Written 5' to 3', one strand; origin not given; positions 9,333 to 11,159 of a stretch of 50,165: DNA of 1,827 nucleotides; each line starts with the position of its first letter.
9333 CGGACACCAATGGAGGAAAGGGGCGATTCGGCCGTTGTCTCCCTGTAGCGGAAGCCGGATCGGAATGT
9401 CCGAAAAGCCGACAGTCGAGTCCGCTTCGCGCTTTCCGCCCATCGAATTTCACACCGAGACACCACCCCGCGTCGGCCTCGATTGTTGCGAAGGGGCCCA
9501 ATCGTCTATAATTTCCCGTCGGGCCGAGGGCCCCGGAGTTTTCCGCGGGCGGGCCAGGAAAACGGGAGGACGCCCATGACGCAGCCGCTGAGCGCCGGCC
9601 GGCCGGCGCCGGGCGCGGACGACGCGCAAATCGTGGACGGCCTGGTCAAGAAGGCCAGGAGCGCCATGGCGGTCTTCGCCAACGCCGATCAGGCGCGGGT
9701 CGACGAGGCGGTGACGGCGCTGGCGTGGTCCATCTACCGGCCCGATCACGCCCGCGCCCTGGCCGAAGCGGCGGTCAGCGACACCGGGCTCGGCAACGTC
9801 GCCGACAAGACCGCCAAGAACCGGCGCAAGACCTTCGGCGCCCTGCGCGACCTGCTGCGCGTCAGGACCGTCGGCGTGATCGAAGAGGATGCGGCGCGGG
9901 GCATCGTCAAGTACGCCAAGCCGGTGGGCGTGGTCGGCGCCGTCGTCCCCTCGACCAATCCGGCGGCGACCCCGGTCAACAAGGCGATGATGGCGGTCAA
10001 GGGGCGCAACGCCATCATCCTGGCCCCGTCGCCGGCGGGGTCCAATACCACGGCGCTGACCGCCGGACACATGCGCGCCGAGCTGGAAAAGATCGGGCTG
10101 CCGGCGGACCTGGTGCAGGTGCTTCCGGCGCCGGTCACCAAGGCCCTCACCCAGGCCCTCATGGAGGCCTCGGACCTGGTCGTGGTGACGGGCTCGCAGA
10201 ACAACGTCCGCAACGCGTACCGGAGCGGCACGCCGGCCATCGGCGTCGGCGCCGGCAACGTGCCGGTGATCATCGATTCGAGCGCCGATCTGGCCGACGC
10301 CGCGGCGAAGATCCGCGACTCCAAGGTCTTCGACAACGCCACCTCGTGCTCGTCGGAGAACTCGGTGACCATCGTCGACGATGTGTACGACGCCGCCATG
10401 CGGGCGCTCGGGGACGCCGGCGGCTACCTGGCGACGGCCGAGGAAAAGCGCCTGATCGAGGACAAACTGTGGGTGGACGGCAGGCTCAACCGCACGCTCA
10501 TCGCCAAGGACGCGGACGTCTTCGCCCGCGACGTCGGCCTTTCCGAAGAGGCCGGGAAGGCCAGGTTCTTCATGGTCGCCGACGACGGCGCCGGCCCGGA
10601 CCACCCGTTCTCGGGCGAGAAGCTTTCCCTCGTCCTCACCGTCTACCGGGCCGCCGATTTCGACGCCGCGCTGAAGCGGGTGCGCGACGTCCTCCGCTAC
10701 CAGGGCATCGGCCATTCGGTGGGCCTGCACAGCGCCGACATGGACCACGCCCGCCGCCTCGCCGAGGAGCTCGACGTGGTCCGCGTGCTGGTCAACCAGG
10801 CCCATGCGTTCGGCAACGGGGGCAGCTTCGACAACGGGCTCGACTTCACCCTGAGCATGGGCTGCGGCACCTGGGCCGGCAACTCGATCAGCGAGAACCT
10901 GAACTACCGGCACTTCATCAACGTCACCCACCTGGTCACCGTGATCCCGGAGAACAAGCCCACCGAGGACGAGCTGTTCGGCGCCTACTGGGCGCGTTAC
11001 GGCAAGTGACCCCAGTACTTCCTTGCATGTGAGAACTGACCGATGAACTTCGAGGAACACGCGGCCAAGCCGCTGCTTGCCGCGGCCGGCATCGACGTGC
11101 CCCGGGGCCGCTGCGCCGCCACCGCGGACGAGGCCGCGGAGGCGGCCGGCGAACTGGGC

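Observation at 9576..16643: CoA-dependent acid/aldehyde module packed next to phosphonoacetate hydrolase and a TauE/SafE exporter: candidate undescribed C2-phosphonate/sulfonate route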

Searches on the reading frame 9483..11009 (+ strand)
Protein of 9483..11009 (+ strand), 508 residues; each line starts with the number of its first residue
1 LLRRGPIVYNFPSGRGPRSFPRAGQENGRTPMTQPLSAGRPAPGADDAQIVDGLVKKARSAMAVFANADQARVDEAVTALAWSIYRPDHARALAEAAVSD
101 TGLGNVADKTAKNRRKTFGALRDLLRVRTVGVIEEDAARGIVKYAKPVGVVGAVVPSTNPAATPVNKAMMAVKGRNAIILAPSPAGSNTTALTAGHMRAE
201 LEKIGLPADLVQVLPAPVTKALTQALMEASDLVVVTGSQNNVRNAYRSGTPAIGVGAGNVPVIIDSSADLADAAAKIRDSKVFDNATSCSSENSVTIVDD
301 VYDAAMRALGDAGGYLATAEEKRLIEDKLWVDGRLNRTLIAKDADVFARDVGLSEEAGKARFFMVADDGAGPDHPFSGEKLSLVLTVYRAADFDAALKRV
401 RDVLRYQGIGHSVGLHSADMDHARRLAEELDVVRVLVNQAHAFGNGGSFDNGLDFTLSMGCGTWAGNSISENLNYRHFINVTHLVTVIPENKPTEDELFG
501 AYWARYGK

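Call 3: search_protein_families(library=pfam, proteins=[window:9483-11009:+])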
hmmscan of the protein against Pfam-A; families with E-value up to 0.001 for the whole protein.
window:9483-11009:+ (508 aa): 2 families
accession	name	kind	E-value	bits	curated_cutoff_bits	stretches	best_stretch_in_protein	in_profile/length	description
PF00171.27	Aldedh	-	1.9e-23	83.2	23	1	47-310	27-290/461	Aldehyde dehydrogenase family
PF05893.19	LuxC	-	6.2e-05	22.5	21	1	145-298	86-241/401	Acyl-CoA reductase (LuxC)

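Call 4: search_protein_families(library=ncbifam, proteins=[window:9483-11009:+])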
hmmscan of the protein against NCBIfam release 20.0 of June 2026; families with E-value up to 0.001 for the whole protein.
window:9483-11009:+ (508 aa): 29 families (the best 25 are shown)
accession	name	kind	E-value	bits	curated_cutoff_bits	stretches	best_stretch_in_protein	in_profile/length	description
NF047625.1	AcylSulfactDhSauS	equivalog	9.3e-239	792.9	600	1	48-508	3-464/464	acylating sulfoacetaldehyde dehydrogenase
NF010378.0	PRK13805.1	equivalog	1.6e-107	360.5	951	1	47-483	12-448/872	bifunctional acetaldehyde-CoA/alcohol dehydrogenase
TIGR02518.1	EutH_ACDH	equivalog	4e-92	309.6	620.1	1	49-489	8-446/488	acetaldehyde dehydrogenase (acetylating)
NF011927.0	PRK15398.1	subfamily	3.9e-55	187.3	403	1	51-456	38-435/465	aldehyde dehydrogenase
NF001221.0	PRK00197.1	equivalog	7.5e-18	64.5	289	1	141-457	110-387/418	glutamate-5-semialdehyde dehydrogenase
TIGR00407.1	proA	equivalog_domain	1.2e-15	57.3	317.45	1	136-458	92-379/398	glutamate-5-semialdehyde dehydrogenase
NF006916.0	PRK09407.1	equivalog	1.7e-15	56.6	521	1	143-312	152-320/526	succinic semialdehyde dehydrogenase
NF010000.0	PRK13473.1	subfamily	5e-10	38.6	615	1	48-439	38-434/475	aminobutyraldehyde dehydrogenase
NF052305.1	DioxValDhHalo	equivalog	9.1e-10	38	750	1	142-311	136-306/483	2,5-dioxovalerate dehydrogenase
NF040648.1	lactal_redase_Meth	equivalog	3.9e-09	36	650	1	141-306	123-291/463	lactaldehyde dehydrogenase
TIGR01780.1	SSADH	subfamily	9.8e-09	34.6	646.35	1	135-310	105-281/448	succinate-semialdehyde dehydrogenase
NF042993.1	AlphKGSA_gudD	equivalog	1.9e-08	33.5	770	1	145-306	138-300/481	alpha-ketoglutaric semialdehyde dehydrogenase GucD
NF040792.1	glyc_ald_dh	equivalog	4.8e-08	32.4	760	1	134-307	122-297/488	D-glyceraldehyde dehydrogenase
NF006992.0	PRK09457.1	subfamily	9.8e-08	31.1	514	1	47-301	35-289/487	succinylglutamate-semialdehyde dehydrogenase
TIGR01804.1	BADH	equivalog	1.1e-07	30.7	668.6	1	49-306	35-293/467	betaine-aldehyde dehydrogenase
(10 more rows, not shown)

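Call 6: find_encoding_contigs(protein=window:9576-11009:+, flank=10000, max_places=6)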
Protein window:9576-11009:+ (477 aa): 2 contigs read that carry it; 2 places shown.
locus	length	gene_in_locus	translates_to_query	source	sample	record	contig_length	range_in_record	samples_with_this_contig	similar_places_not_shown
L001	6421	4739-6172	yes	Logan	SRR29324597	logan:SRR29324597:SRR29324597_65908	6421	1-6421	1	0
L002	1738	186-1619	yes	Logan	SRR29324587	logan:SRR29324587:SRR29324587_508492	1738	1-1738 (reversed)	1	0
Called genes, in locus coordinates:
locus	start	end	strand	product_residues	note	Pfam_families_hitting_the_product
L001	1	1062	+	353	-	?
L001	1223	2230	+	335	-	PF03401:TctC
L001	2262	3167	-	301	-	PF12911:OppC_N (weak), PF00528:BPD_transp_1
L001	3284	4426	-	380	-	PF04909:Amidohydro_2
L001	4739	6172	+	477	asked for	PF00171:Aldedh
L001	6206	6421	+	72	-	?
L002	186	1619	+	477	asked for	PF00171:Aldedh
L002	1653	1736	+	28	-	?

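Call 72: search_dna_similar(query=window:9576-11009:+, collection=plasmids, mode=protein, max_rows=15, max_evalue=1e-80)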
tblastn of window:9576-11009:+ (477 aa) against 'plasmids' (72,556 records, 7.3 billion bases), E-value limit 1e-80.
Records with a match: 35; places in all: 37; records where one place covers at least 80% of the query: 35.
Best place of each record, by identity: 60-80% 8; <60% 27.
By first word of the organism name: Azospirillum 7; Paracoccus 4; Shinella 4; Rhodococcus 3; Natribaculum 3; Mycolicibacterium 2; Indioceanicola 1; Caballeronia 1; Haloterrigena 1; Paraburkholderia 1; and 8 more.
By predicted mobility (MOB-suite, as given by PLSDB): non-mobilizable 31; conjugative 2; mobilizable 2.
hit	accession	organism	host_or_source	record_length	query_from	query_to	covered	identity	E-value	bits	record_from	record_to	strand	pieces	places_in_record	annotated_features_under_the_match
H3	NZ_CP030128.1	Indioceanicola profundi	sediment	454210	19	477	96%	69.1%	0e+0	596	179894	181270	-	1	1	aldehyde dehydrogenase family protein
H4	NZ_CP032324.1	Azospirillum argentinense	soil sample,Agricultural field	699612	12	476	97%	67.3%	0e+0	600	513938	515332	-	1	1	aldehyde dehydrogenase family protein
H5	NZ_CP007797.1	Azospirillum argentinense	Triticum aestivum L.,Root,wheat ...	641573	12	476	97%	67.3%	0e+0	600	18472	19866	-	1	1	aldehyde dehydrogenase family protein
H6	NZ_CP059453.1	Azospirillum brasilense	Prokaryotes,soil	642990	34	476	93%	69.8%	0e+0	595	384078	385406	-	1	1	aldehyde dehydrogenase family protein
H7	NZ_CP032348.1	Azospirillum brasilense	soil sample,Agricultural field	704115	34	473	92%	69.8%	0e+0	588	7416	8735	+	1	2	aldehyde dehydrogenase family protein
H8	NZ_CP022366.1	Azospirillum sp. TSH58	single cell,paddy soils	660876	39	473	91%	69.4%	0e+0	582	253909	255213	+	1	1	aldehyde dehydrogenase family protein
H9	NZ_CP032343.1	Azospirillum brasilense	soil sample,Agricultural field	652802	39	473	91%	69.4%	0e+0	580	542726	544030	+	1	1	aldehyde dehydrogenase family protein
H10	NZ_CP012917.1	Azospirillum brasilense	Digitaria eriantha,microbe,root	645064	39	473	91%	69.4%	0e+0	580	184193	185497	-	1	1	aldehyde dehydrogenase family protein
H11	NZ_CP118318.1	Rhodococcus sp. DK180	pure culture,crude oil-contaminated soil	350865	3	477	100%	58.2%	1e-160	510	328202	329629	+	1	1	aldehyde dehydrogenase family protein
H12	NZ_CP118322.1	Rhodococcus sp. DK176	pure culture,crude oil-contaminated soil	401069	3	477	100%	58.2%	1e-160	510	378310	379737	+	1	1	aldehyde dehydrogenase family protein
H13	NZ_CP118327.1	Rhodococcus sp. DK17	pure culture,crude oil-contaminated soil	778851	3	477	100%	58.2%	1e-160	510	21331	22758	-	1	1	aldehyde dehydrogenase family protein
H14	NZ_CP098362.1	Paracoccus sp. TOH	cell cuture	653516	14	477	97%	53.7%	8e-130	422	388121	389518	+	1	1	aldehyde dehydrogenase family protein | AMP-binding protein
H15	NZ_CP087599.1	Paracoccus sp. MA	cell culture,soil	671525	14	477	97%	53.7%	4e-129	420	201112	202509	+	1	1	aldehyde dehydrogenase family protein | AMP-binding protein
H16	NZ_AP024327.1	Caballeronia sp. NK8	-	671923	14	477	97%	53.5%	8e-129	419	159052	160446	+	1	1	aldehyde dehydrogenase family protein | AMP-binding protein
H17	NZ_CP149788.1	Haloterrigena sp. KLK7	cell culture,salt lake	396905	20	477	96%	53.9%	2e-138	446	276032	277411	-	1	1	aldehyde dehydrogenase family protein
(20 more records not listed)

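Call 73: get_annotated_region(hit=H4, flank=12000)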
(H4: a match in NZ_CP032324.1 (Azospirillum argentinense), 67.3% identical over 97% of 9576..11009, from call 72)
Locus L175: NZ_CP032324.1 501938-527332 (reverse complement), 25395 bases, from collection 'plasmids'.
description: Azospirillum argentinense strain MTCC4035 plasmid p3, complete sequence
organism: Azospirillum argentinense (NCBI taxid 2970906)
taxonomy: Bacteria; Pseudomonadota; Alphaproteobacteria; Rhodospirillales; Azospirillaceae; Azospirillum; Azospirillum argentinense
host: -; source: soil sample,Agricultural field; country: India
typing (MOB-suite, as given by PLSDB): non-mobilizable
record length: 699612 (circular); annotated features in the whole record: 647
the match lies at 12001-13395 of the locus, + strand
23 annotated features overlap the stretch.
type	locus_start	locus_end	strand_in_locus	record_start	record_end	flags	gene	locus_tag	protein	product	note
CDS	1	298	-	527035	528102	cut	-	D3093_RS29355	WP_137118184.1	branched-chain amino acid ABC transporter permease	GO:0015803 - branched-chain amino acid transport [Evidence IEA]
CDS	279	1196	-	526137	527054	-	-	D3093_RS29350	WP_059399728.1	branched-chain amino acid ABC transporter permease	GO:0015803 - branched-chain amino acid transport [Evidence IEA]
CDS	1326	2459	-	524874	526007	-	-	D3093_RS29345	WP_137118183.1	ABC transporter substrate-binding protein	-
CDS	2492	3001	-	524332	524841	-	-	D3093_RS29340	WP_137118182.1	L-2-amino-thiazoline-4-carboxylic acid hydrolase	-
CDS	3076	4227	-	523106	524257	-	-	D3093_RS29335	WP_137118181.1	PLP-dependent cysteine synthase family protein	-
CDS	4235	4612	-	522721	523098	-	-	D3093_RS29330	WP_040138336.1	Rid family detoxifying hydrolase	GO:0008152 - metabolic process [Evidence IEA]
CDS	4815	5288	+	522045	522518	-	-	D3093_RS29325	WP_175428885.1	Lrp/AsnC family transcriptional regulator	-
CDS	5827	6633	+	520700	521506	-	-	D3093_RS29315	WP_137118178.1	IclR family transcriptional regulator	GO:0006355 - regulation of DNA-templated transcription [Evidence IEA]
CDS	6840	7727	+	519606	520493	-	-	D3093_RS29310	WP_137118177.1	IclR family transcriptional regulator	GO:0006355 - regulation of DNA-templated transcription [Evidence IEA]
CDS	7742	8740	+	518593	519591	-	-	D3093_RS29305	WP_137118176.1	bifunctional enoyl-CoA hydratase/phosphate acetyltransferase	-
CDS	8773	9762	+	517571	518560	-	-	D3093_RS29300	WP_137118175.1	tripartite tricarboxylate transporter substrate binding protein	-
CDS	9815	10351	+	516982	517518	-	-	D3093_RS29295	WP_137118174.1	tripartite tricarboxylate transporter TctB family protein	-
CDS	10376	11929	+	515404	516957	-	-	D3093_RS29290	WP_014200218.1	tripartite tricarboxylate transporter permease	-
CDS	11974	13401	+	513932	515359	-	-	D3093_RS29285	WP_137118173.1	aldehyde dehydrogenase family protein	-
CDS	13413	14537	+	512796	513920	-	sucC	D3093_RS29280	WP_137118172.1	ADP-forming succinate--CoA ligase subunit beta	GO:0006099 - tricarboxylic acid cycle [Evidence IEA]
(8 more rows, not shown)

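Call 74: get_annotated_region(hit=H3, flank=12000)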
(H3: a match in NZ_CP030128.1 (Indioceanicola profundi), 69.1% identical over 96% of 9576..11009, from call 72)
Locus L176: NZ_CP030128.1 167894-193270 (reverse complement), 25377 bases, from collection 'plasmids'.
description: Indioceanicola profundi strain SCSIO 08040 plasmid unnamed2, complete sequence
organism: Indioceanicola profundi (NCBI taxid 2220096)
taxonomy: Bacteria; Pseudomonadota; Alphaproteobacteria; Rhodospirillales; Azospirillaceae; Indioceanicola; Indioceanicola profundi
host: -; source: sediment; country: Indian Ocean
typing (MOB-suite, as given by PLSDB): non-mobilizable
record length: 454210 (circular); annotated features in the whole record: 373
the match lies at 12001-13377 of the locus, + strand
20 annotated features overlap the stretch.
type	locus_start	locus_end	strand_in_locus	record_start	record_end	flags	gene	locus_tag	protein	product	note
CDS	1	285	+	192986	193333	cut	tnpB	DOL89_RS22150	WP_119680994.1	IS66 family insertion sequence element accessory protein TnpB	-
CDS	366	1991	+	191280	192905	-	-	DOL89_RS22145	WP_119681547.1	IS66 family transposase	-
CDS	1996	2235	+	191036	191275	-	-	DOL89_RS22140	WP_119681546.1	hypothetical protein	-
CDS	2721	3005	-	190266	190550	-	-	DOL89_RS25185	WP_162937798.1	transposase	GO:0006313 - DNA transposition [Evidence IEA]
CDS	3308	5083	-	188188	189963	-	xsc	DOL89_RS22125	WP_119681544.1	sulfoacetaldehyde acetyltransferase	GO:0019529 - taurine catabolic process [Evidence IEA]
CDS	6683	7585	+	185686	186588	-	-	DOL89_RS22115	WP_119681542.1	IclR family transcriptional regulator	GO:0006355 - regulation of DNA-templated transcription [Evidence IEA]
CDS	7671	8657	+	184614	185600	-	-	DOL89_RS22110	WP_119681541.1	bifunctional enoyl-CoA hydratase/phosphate acetyltransferase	-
CDS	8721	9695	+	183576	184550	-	-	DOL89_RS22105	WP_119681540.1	tripartite tricarboxylate transporter substrate binding protein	-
CDS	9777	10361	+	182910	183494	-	-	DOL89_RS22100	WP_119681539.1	tripartite tricarboxylate transporter TctB family protein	-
CDS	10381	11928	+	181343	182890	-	-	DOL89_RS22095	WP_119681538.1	tripartite tricarboxylate transporter permease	-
CDS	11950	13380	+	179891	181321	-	-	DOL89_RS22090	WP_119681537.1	aldehyde dehydrogenase family protein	-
CDS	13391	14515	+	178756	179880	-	sucC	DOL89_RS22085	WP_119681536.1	ADP-forming succinate--CoA ligase subunit beta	GO:0006099 - tricarboxylic acid cycle [Evidence IEA]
CDS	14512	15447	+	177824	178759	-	-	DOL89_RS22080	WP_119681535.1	CoA-binding protein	-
CDS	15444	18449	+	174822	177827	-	-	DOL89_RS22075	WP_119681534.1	molybdopterin oxidoreductase family protein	-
CDS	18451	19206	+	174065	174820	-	-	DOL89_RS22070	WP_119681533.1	4Fe-4S dicluster domain-containing protein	-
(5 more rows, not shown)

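Call 101: search_solved_structures(query=window:9576-11009:+, max_evalue=1e-40)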
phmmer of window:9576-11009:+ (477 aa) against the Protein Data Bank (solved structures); distinct sequences matched with E-value up to 1e-40: 9.
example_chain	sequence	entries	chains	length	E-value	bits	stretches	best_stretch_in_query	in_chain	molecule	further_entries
8cei_A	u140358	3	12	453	2.2e-83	284.2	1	21-468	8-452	Succinate-semialdehyde dehydrogenase (acetylating)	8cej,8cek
8uhw_A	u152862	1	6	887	9.4e-76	259.1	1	15-452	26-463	Aldehyde-alcohol dehydrogenase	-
13he_A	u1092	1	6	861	1.1e-75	258.9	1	15-452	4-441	Aldehyde-alcohol dehydrogenase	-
6tqh_A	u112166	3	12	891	2.9e-75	257.5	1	20-451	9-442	Aldehyde-alcohol dehydrogenase | Bifunctional aldehyde-alcohol dehydrogenase AdhE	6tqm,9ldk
6ahc_A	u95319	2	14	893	3.2e-75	257.3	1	20-451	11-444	Aldehyde-alcohol dehydrogenase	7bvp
5j78_A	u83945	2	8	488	2.7e-74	254.3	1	18-455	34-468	Acetaldehyde dehydrogenase (Acetylating)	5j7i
3my7_A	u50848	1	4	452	2.4e-70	241.2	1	20-450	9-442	Alcohol dehydrogenase/acetaldehyde dehydrogenase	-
7dag_A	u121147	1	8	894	5.5e-69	236.8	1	20-451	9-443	Aldehyde-alcohol dehydrogenase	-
3k9d_A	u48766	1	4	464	1.5e-63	218.8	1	18-459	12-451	ALDEHYDE DEHYDROGENASE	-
